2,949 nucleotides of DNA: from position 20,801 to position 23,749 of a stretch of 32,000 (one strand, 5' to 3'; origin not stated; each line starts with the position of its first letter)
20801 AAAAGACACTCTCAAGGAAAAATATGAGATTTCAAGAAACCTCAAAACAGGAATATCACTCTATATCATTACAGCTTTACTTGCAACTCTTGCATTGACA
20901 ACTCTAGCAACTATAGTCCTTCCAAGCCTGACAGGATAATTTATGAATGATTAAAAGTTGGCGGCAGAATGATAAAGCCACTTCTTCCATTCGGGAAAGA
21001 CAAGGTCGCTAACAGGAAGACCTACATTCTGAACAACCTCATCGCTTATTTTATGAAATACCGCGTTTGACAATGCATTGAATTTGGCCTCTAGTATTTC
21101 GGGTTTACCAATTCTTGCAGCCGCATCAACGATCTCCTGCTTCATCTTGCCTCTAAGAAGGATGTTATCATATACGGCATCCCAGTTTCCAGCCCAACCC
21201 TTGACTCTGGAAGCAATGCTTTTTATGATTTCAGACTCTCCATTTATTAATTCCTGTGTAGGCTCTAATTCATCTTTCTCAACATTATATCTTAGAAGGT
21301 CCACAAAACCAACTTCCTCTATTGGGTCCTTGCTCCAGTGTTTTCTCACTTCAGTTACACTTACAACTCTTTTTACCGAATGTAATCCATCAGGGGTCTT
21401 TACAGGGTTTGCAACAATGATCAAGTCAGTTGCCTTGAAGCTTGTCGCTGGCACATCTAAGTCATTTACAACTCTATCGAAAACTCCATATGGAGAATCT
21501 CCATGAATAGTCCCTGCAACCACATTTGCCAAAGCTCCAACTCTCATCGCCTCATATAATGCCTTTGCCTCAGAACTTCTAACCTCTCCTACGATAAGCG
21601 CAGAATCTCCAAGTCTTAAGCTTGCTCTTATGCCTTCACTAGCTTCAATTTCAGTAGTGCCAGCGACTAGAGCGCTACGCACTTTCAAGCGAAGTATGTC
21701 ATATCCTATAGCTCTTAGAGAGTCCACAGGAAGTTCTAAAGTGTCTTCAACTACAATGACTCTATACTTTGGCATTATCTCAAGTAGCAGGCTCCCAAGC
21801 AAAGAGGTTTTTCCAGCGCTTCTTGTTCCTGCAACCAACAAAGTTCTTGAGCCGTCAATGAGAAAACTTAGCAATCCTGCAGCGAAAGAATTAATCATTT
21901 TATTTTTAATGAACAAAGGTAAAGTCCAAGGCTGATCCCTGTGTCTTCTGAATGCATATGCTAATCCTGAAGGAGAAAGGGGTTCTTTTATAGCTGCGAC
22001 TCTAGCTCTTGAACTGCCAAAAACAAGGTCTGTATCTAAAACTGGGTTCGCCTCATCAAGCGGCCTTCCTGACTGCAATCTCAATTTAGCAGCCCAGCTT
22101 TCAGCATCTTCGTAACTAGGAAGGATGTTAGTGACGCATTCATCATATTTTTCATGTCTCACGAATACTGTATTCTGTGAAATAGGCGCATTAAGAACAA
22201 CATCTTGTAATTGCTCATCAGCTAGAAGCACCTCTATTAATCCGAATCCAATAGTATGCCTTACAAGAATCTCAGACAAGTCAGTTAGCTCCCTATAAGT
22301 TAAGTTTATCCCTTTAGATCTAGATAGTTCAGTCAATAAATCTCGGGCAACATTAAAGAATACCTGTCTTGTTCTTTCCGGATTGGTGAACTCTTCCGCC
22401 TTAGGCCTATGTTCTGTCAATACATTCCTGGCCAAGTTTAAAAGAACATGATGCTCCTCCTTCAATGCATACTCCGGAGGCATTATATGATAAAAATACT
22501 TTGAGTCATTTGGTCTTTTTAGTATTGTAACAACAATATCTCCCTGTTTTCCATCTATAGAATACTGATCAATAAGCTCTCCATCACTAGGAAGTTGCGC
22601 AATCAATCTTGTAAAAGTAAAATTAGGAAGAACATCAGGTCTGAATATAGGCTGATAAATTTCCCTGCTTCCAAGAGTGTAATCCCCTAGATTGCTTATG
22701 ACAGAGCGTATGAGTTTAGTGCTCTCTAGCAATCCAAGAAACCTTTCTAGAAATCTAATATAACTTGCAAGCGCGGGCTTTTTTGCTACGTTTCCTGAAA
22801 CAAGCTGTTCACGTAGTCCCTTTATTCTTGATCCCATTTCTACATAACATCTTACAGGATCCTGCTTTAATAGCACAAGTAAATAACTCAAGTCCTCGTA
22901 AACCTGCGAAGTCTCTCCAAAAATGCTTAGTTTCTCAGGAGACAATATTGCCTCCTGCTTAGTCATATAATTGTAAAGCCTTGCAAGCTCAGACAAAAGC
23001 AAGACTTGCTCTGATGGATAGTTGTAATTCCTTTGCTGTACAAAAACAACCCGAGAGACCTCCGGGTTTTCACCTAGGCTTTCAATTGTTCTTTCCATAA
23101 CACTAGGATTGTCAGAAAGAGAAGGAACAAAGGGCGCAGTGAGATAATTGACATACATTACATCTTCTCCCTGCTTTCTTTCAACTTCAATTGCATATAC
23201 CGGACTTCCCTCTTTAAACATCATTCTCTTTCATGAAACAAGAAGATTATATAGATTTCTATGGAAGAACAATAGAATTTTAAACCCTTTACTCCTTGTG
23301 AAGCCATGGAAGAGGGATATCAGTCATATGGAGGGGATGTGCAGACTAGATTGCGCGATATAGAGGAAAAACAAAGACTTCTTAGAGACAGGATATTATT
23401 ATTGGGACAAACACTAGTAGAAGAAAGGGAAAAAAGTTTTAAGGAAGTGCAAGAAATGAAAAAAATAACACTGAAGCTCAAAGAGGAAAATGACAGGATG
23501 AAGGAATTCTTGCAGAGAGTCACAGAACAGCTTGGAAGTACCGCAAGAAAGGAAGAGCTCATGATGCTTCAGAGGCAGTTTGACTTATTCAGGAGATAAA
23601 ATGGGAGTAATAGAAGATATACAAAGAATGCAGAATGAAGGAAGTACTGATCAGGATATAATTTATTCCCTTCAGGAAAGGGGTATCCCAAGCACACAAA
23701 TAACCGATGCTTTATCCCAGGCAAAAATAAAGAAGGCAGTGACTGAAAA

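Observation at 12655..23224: Complete, compact type IV filament (Epd/Tad-like) locus with ten consecutive prepilin-like genes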

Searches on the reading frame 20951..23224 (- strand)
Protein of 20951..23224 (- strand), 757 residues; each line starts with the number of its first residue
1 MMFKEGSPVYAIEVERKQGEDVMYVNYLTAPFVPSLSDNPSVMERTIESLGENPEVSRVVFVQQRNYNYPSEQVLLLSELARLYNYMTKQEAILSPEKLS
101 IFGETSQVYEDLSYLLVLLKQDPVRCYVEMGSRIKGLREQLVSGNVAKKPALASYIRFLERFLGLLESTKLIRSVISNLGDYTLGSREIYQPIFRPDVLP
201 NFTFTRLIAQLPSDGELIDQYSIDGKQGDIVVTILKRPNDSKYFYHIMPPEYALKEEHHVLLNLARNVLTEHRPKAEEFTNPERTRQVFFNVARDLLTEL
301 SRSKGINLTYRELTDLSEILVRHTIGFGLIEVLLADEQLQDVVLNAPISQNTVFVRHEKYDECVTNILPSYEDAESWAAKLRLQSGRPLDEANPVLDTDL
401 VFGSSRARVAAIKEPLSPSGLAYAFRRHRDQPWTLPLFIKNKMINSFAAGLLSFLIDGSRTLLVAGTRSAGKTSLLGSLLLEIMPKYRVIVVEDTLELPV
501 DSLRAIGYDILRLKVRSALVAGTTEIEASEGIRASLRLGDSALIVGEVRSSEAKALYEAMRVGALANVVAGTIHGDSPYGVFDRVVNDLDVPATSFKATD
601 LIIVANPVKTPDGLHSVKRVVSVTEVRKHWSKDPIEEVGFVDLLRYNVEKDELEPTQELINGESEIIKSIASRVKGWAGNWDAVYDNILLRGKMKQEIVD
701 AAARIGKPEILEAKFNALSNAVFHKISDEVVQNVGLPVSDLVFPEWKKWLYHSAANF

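Call 6: search_protein_families(library=pfam, max_evalue=1, proteins=[window:20951-23224:-])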
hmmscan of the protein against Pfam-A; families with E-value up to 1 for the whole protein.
window:20951-23224:- (757 aa): 4 families
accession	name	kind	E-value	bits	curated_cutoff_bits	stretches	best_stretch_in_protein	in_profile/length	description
PF00437.27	T2SSE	-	1.2e-11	44.4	24.9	1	426-603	110-272/370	Type II/IV secretion system protein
PF13191.12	AAA_16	-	0.0044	18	32.6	1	458-561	22-121/167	AAA ATPase domain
PF20720.3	nSTAND3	-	0.14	12.3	27.2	1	459-495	17-54/155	Novel STAND NTPase 3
PF13820.11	NCOA6_TRADD-N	-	0.18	12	22.5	1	285-354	47-113/144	Nuclear receptor coactivator 6, TRADD-N domain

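Call 8: find_homologous_proteins(query=window:20951-23224:-)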
Query window:20951-23224:- (757 aa): 6246 proteins with E <= 0.001 among 8000 candidates; the best 120 are listed.
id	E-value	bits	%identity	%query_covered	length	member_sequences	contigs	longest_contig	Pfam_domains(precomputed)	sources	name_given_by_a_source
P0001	0.0e+0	1677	100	100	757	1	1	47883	PF00437.27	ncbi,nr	ncbi:type II/IV secretion system ATPase subunit [Candidatus Pacearchaeota archaeon]|nr:type II/IV se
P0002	0.0e+0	1536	89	100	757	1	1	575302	PF00437.27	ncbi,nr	ncbi:type II/IV secretion system ATPase subunit [Candidatus Pacearchaeota archaeon]|nr:type II/IV se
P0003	0.0e+0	1337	76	100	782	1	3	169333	PF00437.27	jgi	jgi:type IV secretory pathway ATPase VirB11/archaellum biosynthesis ATPase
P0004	0.0e+0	1328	76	100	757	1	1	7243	PF00437.27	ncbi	-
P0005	0.0e+0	1323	75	100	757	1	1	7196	PF00437.27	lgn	-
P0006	0.0e+0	1315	76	99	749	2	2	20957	PF00437.27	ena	-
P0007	0.0e+0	1315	75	99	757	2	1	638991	PF00437.27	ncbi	-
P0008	0.0e+0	1314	75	100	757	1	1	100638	PF00437.27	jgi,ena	-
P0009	0.0e+0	1313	74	100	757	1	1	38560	PF00437.27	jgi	jgi:type IV secretory pathway ATPase VirB11/archaellum biosynthesis ATPase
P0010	0.0e+0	1312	74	100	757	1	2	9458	PF00437.27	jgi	jgi:archaeal flagellar protein FlaI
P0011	0.0e+0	1309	75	100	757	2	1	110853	PF00437.27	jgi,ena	-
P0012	0.0e+0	1309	76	100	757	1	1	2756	PF00437.27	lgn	-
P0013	0.0e+0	1308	75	100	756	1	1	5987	PF00437.27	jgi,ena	-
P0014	0.0e+0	1308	75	100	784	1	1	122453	PF00437.27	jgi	jgi:type IV secretory pathway ATPase VirB11/archaellum biosynthesis ATPase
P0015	0.0e+0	1307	75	100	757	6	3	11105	PF00437.27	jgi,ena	jgi:type IV secretory pathway ATPase VirB11/archaellum biosynthesis ATPase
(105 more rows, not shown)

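Call 18: find_encoding_contigs(protein=P0007, flank=10000, max_places=2)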
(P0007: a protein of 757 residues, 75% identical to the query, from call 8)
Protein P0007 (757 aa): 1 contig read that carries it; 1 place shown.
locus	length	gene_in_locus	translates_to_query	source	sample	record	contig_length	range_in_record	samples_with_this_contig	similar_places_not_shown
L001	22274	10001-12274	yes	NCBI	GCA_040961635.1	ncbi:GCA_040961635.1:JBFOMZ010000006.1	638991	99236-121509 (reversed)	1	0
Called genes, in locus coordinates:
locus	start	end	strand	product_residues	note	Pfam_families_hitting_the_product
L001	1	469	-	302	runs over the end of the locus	PF00009:GTP_EFTU (faint), PF01926:MMR_HSR1, PF02421:FeoB_N, PF16897:MMR_HSR1_Xtn, PF02824:TGS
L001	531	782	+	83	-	-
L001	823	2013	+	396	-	PF00675:Peptidase_M16, PF05193:Peptidase_M16_C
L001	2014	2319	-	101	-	-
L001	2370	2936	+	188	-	PF02834:LigT_PEase, PF13563:2_5_RNA_ligase2 (weak), PF02834:LigT_PEase (weak)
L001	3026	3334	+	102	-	-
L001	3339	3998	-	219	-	PF02732:ERCC4, PF01367:5_3_exonuc (weak), PF14520:HHH_5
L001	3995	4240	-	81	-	-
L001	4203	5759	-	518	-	PF00270:DEAD, PF04851:ResIII, PF18766:SWI2_SNF2 (weak), PF21210:RNA_helicase_helical, PF00271:Helicase_C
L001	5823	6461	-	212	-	-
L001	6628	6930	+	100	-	PF05239:PRC (weak)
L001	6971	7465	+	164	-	-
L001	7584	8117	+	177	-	-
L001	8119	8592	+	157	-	-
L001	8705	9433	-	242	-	-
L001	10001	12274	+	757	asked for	PF00437:T2SSE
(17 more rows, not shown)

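Call 19: find_encoding_contigs(protein=P0002, flank=10000, max_places=2)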
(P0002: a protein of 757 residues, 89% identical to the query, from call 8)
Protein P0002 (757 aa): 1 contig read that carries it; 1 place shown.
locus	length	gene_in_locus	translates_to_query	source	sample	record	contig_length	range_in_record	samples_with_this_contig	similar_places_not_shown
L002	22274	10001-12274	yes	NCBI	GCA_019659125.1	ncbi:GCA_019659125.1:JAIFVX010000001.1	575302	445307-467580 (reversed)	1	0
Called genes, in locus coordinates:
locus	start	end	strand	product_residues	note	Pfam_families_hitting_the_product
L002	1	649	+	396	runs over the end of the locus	PF00675:Peptidase_M16, PF05193:Peptidase_M16_C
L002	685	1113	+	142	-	-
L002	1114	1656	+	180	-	PF10469:AKAP7_NLS, PF02834:LigT_PEase, PF13563:2_5_RNA_ligase2, PF02834:LigT_PEase (weak)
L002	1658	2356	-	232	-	PF02732:ERCC4, PF12826:HHH_2 (weak), PF01367:5_3_exonuc (weak), PF14520:HHH_5 (weak)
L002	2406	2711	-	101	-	-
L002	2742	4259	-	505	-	PF00270:DEAD, PF04851:ResIII, PF18766:SWI2_SNF2 (faint), PF21210:RNA_helicase_helical, PF00271:Helicase_C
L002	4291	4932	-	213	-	-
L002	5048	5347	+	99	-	PF05239:PRC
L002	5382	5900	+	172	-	-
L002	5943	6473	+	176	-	-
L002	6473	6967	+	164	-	-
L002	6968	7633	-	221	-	-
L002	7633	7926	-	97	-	-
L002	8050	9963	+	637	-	-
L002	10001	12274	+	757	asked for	PF00437:T2SSE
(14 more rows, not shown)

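Call 20: find_related_loci(query=window:20951-23224:-, collection=genome_contigs, flank=10000)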
Query window:20951-23224:- (757 aa) in genome_contigs; peptide patterns used: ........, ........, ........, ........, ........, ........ (x = any residue, [..] = any of these).
600 stretches matched a pattern (row limit reached: there are more); 532 encode a relative of the query (tblastn E <= 1e-3); the best 80 are kept; 80 distinct loci.
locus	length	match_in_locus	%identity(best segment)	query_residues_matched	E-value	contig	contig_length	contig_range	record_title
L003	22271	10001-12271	74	1-757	0e+0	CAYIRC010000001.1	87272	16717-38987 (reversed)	MAG TPA_asm: Candidatus Woesearchaeota archaeon isolate ERP119705_co3_277 genome assembly, contig: NODE_156_length_87272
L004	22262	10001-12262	74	1-754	0e+0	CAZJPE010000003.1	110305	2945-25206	MAG TPA_asm: Candidatus Woesearchaeota archaeon isolate SRP178908_co2_70 genome assembly, contig: NODE_18_length_110305_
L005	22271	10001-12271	75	1-757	0e+0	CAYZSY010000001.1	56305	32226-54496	MAG TPA_asm: Candidatus Woesearchaeota archaeon isolate SRP050083_co3_204 genome assembly, contig: NODE_288_length_56305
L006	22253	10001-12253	73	1-751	0e+0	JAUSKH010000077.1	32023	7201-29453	MAG: Nanoarchaeota archaeon isolate E14_metabat.bin.43 E14_k141_1341389, whole genome shotgun sequence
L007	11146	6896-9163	73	1-757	0e+0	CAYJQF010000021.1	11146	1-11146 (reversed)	MAG TPA_asm: Candidatus Woesearchaeota archaeon isolate ERP125453_co1_143 genome assembly, contig: NODE_6733_length_1114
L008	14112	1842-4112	73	1-757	0e+0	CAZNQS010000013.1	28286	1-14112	MAG TPA_asm: Candidatus Woesearchaeota archaeon isolate SRP178908_co1_140 genome assembly, contig: NODE_982_length_28286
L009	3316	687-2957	74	1-757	0e+0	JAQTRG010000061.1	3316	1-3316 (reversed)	MAG: Candidatus Paceibacterota bacterium isolate STB_158 NODE_112178_length_3316_cov_1.516463_Sandtown_B, whole genome s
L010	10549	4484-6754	73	1-757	0e+0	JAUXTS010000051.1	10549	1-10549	MAG: archaeon isolate C13_metabat.bin.16 C13_k141_95931, whole genome shotgun sequence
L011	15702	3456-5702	73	1-750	0e+0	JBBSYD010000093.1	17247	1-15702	MAG: Nanoarchaeota archaeon isolate H43-bin227_1 H43_bin227_1_000000000093, whole genome shotgun sequence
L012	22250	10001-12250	73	1-751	0e+0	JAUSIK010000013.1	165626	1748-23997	MAG: Nanoarchaeota archaeon isolate E14_metabat.bin.238 E14_k141_1474372, whole genome shotgun sequence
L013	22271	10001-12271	72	1-757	0e+0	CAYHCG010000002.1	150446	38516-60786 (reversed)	MAG TPA_asm: Candidatus Woesearchaeota archaeon isolate ERP119705_co10_239 genome assembly, contig: NODE_29_length_15044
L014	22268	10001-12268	73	1-757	0e+0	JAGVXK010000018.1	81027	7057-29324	Candidatus Pacearchaeota archaeon isolate RIFCSPHIGHO2_01_FULL_35_25 rifcsphigho2_01_scaffold_356, whole genome shotgun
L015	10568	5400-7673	73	1-757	0e+0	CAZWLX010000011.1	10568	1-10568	MAG TPA_asm: Candidatus Woesearchaeota archaeon isolate binchicken_co38_343 genome assembly, contig: NODE_13322_length_1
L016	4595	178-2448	71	1-757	0e+0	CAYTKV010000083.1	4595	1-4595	MAG TPA_asm: Candidatus Woesearchaeota archaeon isolate SRP269290_co3_959 genome assembly, contig: NODE_29462_length_459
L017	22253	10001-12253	70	1-757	0e+0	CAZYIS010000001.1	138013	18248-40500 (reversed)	MAG TPA_asm: Candidatus Woesearchaeota archaeon isolate SRP142039_co2_64 genome assembly, contig: NODE_13_length_138013_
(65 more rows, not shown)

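Call 23: search_protein_families(library=ncbifam, max_evalue=1, proteins=[window:20951-23224:-])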
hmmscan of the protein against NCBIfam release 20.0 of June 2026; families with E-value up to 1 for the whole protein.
window:20951-23224:- (757 aa): 13 families
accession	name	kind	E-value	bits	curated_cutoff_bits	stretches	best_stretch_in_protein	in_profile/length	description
TIGR03819.1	heli_sec_ATPase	hypoth_equivalog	6.6e-40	137.3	373.15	1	302-585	27-297/340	TadA family conjugal transfer-associated ATPase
NF058587.1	archaellum_moto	equivalog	2.1e-35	122.5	550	1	264-701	76-502/527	archaellum flagellar ATPase motor FlaI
TIGR02782.1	TrbB_P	equivalog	4.3e-17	62.4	304.55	1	330-587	14-254/303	P-type conjugative transfer ATPase TrbB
NF053672.1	bindosome_BasE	exception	9.7e-15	54.3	1000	1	312-679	124-472/512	bindosome assembly system ATPase subunit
TIGR02788.1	VirB11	equivalog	1.2e-14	54.1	249.95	1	452-587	137-264/308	P-type DNA transfer ATPase VirB11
NF010469.0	PRK13894.1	subfamily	4e-11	42.8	508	1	325-585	23-264/320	conjugal transfer ATPase TrbB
NF010475.0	PRK13900.1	equivalog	4.7e-10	39.1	389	1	433-580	138-274/333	type IV secretion system ATPase VirB11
NF010425.0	PRK13851.1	equivalog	7.5e-10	38.2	461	1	451-586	154-281/344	type IV secretion system protein VirB11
NF041000.1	ATPase_ComGA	equivalog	1.1e-09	37.7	300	1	460-599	129-255/267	competence type IV pilus ATPase ComGA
NF010407.0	PRK13833.1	subfamily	3.2e-08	33.4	499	1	389-584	77-258/323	conjugal transfer protein TrbB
TIGR01420.1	pilT_fam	subfamily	0.0043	16.3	319.1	1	462-587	125-241/343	PilT/PilU family type 4a pilus ATPase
NF053534.1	T4PilAsmATPsTfpB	equivalog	0.0075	14.7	850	1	462-605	339-468/584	type IV pilus assembly ATPase TfpB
TIGR02533.1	type_II_gspE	equivalog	0.012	14.3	630.25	1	461-586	245-357/486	type II secretion system ATPase GspE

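Call 24: search_solved_structures(query=window:20951-23224:-, max_evalue=0.001, show_alignments=1)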
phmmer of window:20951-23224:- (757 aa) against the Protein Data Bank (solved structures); distinct sequences matched with E-value up to 0.001: 8.
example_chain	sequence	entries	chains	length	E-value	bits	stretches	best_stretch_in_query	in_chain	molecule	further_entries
2oap_1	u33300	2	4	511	4.1e-26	94.7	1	297-606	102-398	Type II secretion system protein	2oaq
8rkd_E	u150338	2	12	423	2e-22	82.5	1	293-589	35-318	Pilus assembly ATPase CpaF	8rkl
8rjf_A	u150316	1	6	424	2e-22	82.5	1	293-589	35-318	Pilus assembly ATPase CpaF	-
9e24_A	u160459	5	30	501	3.2e-22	81.9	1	293-589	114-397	CpaF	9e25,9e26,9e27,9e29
4ii7_A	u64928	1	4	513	1.2e-16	63.4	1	321-692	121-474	FlaI ATPase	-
4ihq_A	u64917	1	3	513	8.2e-16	60.7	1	321-692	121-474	FlaI ATPase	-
6bge_A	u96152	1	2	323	0.00037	22.1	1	459-587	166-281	VirB11-like protein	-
1g6o_A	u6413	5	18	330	0.00039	22.1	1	459-587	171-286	CAG-ALPHA | virB11 homolog | Cag-alfa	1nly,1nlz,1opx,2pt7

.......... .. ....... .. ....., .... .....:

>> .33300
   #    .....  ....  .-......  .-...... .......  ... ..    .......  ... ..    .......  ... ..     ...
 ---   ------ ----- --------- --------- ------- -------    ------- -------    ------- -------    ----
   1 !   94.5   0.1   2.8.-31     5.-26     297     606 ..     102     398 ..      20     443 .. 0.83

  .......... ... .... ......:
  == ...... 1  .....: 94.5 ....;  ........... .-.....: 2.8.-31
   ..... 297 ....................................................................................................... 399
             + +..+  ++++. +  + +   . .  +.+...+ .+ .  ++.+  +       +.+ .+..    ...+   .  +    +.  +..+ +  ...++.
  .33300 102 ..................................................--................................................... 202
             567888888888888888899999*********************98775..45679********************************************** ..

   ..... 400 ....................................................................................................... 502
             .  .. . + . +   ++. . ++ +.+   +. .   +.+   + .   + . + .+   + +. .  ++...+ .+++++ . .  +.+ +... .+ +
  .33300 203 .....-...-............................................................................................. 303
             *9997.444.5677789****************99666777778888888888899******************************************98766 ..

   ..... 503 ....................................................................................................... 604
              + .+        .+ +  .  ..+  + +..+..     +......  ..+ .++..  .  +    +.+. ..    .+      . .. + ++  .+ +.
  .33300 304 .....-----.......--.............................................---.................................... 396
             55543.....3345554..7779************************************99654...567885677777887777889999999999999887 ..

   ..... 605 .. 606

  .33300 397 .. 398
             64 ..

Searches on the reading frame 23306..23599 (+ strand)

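Call 6: search_protein_families(library=pfam, max_evalue=1, proteins=[window:23306-23599:+])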
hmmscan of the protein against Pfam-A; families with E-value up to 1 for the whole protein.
window:23306-23599:+ (97 aa): 3 families
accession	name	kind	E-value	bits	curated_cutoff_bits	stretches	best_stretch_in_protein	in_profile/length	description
PF14576.11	SEO_N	-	0.065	12.8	27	1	36-93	227-284/287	Sieve element occlusion N-terminus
PF12813.12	XPG_I_2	-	0.088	12.8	24.2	1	13-87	80-152/240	XPG domain containing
PF11559.13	ADIP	-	0.25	11.8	34.3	1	37-87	91-142/151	Afadin- and alpha -actinin-Binding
